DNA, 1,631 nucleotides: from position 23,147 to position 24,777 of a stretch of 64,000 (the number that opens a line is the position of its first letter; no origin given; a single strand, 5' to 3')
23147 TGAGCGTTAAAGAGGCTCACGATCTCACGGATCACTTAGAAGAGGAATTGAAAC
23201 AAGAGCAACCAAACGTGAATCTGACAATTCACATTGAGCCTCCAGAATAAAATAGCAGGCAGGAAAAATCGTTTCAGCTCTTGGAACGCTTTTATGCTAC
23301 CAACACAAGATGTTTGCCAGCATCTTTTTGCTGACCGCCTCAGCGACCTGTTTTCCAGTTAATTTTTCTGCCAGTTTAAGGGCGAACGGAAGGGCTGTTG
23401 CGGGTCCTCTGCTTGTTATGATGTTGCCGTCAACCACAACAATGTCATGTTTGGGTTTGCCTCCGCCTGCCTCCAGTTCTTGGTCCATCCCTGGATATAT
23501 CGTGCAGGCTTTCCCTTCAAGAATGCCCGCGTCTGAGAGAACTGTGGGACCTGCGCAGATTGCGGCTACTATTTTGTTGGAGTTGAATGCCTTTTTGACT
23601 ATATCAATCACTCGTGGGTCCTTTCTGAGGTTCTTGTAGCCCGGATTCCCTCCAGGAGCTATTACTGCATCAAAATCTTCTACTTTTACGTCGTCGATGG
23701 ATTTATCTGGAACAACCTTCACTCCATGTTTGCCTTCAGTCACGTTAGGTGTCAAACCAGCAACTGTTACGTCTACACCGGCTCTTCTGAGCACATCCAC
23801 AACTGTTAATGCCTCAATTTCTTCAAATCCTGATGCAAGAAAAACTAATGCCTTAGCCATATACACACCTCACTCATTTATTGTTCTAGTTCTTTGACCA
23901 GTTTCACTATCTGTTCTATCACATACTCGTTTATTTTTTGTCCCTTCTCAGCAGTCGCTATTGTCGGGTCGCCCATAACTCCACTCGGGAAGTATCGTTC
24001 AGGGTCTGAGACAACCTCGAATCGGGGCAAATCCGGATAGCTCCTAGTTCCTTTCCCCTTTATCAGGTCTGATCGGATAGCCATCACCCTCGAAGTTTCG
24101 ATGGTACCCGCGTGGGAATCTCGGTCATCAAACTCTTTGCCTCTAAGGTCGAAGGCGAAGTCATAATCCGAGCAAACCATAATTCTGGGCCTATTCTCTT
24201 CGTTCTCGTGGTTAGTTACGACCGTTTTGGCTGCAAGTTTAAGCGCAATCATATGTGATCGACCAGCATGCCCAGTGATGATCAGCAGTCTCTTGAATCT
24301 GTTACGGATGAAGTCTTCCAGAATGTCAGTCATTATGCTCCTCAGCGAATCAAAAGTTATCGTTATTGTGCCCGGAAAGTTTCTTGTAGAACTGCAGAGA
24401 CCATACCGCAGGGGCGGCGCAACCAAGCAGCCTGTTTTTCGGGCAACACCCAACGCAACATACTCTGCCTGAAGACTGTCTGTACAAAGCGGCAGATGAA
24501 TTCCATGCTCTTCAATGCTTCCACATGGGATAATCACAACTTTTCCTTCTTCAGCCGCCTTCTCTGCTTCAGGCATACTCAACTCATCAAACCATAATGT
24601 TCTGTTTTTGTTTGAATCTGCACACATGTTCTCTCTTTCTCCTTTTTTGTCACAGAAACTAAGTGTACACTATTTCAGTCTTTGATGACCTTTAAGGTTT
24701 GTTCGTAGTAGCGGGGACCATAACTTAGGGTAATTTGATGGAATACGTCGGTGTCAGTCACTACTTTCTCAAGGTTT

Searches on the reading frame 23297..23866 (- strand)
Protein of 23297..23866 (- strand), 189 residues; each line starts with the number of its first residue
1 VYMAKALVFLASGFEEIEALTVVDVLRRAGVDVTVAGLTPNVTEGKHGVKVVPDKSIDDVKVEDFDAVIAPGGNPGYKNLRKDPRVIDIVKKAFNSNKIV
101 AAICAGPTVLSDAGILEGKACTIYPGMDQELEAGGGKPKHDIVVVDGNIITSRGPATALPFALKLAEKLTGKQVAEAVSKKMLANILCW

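Call 16: search_protein_families(library=pfam, proteins=[window:23297-23866:-], max_evalue=0.001)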
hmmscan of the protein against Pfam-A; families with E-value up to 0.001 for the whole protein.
window:23297-23866:- (189 aa): 2 families
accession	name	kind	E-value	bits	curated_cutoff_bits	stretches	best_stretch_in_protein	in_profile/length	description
PF01965.30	DJ-1_PfpI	-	1.9e-53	181.1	26.6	1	5-167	2-164/165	DJ-1/PfpI family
PF18011.7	Catalase_C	-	0.00096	19.2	24.6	0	19-116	20-116/150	C-terminal domain found in long catalases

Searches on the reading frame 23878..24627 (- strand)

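Call 16: search_protein_families(library=pfam, proteins=[window:23878-24627:-], max_evalue=0.001)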
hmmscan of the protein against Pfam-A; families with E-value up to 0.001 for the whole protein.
window:23878-24627:- (249 aa): 1 family
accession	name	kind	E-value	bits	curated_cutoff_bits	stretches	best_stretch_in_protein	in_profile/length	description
PF02633.19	Creatininase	-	4.5e-58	196.9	31.3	1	15-244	2-238/238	Creatinine amidohydrolase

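Call 99: search_protein_families(library=ncbifam, proteins=[window:23878-24627:-], max_evalue=1e-10)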
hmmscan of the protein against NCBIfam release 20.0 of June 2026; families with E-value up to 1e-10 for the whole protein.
window:23878-24627:- (249 aa): 3 families
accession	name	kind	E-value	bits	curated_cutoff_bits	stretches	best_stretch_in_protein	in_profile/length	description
TIGR04448.1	creatininase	equivalog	5.7e-37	127.7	235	1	15-246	1-244/246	creatininase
TIGR03964.1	mycofact_creat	equivalog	2.3e-30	105.9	172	1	25-247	10-220/228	mycofactocin biosynthesis peptidyl-dipeptidase MftE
NF041098.2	diketo_inos_hlase_IolN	equivalog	1.7e-21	76.7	245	1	7-190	3-186/307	3-dehydro-scyllo-inosose hydrolase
